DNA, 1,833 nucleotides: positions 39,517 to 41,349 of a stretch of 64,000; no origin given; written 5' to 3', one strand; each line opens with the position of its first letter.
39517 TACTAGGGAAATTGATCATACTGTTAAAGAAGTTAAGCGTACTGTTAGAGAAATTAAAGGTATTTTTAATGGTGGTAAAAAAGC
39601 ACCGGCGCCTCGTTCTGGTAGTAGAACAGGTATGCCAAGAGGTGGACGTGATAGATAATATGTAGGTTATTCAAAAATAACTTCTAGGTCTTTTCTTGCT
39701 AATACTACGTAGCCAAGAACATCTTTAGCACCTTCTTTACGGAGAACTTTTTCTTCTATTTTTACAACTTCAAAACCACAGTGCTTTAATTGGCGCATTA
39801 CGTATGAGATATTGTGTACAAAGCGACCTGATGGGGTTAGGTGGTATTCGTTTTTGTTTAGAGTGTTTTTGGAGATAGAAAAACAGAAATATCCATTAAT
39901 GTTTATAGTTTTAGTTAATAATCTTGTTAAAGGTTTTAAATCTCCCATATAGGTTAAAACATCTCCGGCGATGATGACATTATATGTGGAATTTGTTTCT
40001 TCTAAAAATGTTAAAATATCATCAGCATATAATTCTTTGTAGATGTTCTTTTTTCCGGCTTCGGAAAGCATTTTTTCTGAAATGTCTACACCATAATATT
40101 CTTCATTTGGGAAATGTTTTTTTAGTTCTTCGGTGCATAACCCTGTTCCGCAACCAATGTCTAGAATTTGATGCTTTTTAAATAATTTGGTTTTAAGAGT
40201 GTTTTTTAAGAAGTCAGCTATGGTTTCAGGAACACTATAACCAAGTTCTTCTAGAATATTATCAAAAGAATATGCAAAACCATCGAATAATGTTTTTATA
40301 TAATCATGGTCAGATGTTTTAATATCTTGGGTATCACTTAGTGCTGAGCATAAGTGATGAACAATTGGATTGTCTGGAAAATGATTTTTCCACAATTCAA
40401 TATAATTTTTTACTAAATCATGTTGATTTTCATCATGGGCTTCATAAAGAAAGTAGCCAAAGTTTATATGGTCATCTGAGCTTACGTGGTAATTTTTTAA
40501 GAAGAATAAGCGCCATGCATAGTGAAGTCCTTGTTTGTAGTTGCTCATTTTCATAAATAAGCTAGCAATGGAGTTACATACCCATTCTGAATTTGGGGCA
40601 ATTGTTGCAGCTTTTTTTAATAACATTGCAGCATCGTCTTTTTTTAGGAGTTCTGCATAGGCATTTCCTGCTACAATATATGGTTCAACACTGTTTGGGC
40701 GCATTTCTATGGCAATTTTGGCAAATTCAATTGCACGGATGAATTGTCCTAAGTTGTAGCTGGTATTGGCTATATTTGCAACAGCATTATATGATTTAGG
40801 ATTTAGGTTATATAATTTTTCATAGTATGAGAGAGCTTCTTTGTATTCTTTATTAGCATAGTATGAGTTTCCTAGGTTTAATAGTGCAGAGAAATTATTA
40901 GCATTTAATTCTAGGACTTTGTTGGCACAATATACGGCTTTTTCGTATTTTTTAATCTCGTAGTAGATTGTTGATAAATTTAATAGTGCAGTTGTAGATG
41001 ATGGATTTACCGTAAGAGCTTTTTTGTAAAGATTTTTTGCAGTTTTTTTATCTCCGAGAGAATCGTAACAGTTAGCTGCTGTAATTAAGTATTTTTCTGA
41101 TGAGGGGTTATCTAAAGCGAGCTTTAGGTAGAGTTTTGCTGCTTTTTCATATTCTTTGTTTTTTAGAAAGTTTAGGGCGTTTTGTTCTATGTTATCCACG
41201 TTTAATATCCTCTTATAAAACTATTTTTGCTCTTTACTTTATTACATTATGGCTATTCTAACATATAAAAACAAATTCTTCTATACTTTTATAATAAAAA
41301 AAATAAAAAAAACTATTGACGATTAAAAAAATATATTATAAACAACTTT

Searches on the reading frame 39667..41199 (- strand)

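Call 48: search_protein_families(library=pfam, proteins=[window:39667-41199:-], max_evalue=0.001)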
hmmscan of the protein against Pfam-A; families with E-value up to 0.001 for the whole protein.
window:39667-41199:- (510 aa): 26 families (the best 25 are shown)
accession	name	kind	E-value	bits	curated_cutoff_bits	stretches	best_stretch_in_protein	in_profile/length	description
PF07719.23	TPR_2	-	7.4e-25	85.4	27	2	105-135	3-33/34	Tetratricopeptide repeat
PF00515.34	TPR_1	-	7.4e-21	73.5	27.8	2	105-135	3-33/34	Tetratricopeptide repeat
PF14559.12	TPR_19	-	1.5e-17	64.1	25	2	114-169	2-57/68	Tetratricopeptide repeat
PF13181.12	TPR_8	-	1.8e-16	59.3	25.7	2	104-135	2-33/34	Tetratricopeptide repeat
PF13428.12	TPR_14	-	3e-15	55.6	23.5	0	105-141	3-39/44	Tetratricopeptide repeat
PF13424.12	TPR_12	-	4.6e-15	56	30.1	1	104-152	4-53/77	Tetratricopeptide repeat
PF13432.12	TPR_16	-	9.5e-14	52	32.7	1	84-135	12-63/65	Tetratricopeptide repeat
PF08242.18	Methyltransf_12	-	1.8e-13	51.4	30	1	346-437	1-97/98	Methyltransferase domain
PF12895.13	ANAPC3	-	2.1e-13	50.8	27.2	3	116-197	2-82/82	Anaphase-promoting complex, cyclosome, subunit 3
PF13174.12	TPR_6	-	3.3e-13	49.8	26.3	1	105-136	2-33/33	Tetratricopeptide repeat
PF13431.12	TPR_17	-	1e-12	47.6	24.4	0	91-123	1-33/34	Tetratricopeptide repeat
PF13847.12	Methyltransf_31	-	1.5e-12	47.8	27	1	341-444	3-113/145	Methyltransferase domain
PF13489.12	Methyltransf_23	-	2e-12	47.6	27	1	324-479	6-162/164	Methyltransferase domain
PF13649.12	Methyltransf_25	-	3.6e-12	47.2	27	1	345-420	1-79/97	Methyltransferase domain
PF13176.12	TPR_7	-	1e-10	41.3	27.9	0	105-132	1-28/36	Tetratricopeptide repeat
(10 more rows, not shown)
